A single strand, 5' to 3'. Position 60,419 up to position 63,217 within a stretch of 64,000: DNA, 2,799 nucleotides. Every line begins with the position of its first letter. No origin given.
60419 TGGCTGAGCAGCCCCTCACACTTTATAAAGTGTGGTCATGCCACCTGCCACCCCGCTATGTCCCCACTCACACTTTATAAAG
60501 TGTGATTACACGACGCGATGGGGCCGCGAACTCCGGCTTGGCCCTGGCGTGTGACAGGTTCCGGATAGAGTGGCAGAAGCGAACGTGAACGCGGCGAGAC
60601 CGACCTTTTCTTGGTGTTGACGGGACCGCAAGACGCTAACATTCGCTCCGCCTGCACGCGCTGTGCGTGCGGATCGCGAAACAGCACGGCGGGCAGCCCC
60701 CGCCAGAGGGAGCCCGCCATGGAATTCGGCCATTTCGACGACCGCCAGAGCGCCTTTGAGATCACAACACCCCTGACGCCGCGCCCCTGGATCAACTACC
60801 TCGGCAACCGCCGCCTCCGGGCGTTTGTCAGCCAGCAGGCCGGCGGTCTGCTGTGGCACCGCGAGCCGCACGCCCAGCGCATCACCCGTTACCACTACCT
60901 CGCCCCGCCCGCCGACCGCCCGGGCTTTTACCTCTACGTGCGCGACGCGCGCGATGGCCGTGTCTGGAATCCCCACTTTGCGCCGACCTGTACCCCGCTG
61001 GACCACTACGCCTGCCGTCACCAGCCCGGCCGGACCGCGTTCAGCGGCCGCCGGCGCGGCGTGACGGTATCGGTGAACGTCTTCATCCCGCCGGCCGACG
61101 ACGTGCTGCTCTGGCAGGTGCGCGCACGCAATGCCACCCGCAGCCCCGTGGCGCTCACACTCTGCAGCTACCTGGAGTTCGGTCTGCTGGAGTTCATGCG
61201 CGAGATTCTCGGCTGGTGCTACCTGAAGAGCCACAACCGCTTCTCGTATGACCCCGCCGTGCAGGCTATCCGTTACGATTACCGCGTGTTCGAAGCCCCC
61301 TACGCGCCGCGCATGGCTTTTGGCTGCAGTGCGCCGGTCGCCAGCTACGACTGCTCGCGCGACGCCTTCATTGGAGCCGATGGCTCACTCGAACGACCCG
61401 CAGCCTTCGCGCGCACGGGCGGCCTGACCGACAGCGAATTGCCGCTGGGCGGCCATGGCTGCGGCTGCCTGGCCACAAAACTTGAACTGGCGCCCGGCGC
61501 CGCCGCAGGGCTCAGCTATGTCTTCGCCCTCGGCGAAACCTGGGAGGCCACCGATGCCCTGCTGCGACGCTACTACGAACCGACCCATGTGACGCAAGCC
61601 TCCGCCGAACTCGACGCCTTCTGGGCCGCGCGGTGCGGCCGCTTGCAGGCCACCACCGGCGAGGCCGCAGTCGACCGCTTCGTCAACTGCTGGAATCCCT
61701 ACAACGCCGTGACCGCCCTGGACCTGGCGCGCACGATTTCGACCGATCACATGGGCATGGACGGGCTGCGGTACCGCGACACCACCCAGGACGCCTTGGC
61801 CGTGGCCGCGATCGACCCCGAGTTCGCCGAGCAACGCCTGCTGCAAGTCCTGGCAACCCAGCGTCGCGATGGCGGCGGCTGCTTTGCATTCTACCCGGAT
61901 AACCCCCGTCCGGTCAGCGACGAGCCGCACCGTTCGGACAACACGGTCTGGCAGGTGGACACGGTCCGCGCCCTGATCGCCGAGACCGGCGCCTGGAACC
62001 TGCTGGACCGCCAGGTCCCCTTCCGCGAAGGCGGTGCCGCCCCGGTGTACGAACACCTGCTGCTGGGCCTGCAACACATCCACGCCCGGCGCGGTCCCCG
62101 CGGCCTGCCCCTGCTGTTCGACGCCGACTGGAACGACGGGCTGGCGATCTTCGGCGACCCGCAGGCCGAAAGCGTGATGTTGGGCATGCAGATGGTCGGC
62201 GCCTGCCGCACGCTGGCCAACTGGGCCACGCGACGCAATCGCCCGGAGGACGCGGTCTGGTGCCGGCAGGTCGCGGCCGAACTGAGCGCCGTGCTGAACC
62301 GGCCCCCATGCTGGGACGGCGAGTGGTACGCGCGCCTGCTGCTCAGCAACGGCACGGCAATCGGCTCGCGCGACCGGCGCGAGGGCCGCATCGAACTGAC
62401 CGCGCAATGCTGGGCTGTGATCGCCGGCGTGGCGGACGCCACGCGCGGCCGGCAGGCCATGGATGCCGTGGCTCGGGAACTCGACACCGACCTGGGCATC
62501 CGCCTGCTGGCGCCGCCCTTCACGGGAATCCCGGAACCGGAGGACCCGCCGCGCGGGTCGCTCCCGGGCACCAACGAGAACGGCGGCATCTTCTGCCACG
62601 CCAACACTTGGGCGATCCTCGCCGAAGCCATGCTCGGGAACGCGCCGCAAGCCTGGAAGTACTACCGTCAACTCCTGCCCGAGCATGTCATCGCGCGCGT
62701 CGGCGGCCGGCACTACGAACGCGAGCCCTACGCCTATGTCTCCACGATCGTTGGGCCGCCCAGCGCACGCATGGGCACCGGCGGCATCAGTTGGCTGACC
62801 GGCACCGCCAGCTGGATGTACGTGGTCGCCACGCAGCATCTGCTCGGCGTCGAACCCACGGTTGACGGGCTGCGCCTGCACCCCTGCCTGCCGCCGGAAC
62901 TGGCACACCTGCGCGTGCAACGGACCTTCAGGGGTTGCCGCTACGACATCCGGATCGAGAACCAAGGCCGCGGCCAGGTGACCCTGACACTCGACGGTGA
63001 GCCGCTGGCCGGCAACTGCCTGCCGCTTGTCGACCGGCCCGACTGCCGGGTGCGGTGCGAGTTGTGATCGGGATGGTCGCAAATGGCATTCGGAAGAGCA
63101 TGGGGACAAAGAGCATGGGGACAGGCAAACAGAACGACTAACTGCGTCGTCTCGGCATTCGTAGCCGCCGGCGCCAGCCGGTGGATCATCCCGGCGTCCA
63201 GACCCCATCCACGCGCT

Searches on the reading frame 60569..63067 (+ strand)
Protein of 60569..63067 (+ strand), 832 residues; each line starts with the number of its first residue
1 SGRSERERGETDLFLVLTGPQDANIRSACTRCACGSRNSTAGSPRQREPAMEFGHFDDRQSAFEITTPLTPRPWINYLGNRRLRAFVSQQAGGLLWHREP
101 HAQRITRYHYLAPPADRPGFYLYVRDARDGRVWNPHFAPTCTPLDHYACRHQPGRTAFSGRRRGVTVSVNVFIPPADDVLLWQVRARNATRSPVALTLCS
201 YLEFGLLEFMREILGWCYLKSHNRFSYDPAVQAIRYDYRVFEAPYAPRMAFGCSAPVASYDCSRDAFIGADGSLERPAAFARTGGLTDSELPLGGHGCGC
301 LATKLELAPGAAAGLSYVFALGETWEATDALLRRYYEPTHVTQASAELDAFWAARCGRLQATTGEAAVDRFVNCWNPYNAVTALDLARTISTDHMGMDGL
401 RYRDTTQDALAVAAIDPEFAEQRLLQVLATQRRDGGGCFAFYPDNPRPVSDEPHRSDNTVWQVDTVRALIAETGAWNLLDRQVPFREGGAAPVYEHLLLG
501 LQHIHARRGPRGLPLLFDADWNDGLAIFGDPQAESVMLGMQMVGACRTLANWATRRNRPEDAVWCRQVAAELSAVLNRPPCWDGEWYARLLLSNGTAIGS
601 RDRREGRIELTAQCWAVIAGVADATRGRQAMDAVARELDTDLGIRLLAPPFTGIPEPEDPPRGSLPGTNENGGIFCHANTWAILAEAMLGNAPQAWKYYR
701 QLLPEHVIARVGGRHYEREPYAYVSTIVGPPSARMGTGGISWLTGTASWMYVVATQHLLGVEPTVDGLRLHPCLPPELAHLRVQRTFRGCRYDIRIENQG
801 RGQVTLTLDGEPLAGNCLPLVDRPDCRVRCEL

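Call 20: search_protein_families(library=pfam, proteins=[window:60569-63067:+], max_evalue=0.001)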
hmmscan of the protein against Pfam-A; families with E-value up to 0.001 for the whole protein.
window:60569-63067:+ (832 aa): 3 families
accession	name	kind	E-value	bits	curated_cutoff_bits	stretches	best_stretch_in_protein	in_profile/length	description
PF17167.11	Glyco_hydro_94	-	1.4e-97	327.5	27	1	351-760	1-420/420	Glycosyl hydrolase 94 superfamily, catalytic domain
PF06165.18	GH94_b-supersand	-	1.4e-56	192.2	23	1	71-318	1-249/251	Glycosyl hydrolase 94, supersandwich domain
PF03633.20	Glyco_hydro_65C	-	2.6e-05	24.3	22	1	766-813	6-51/62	Glycosyl hydrolase family 65, C-terminal domain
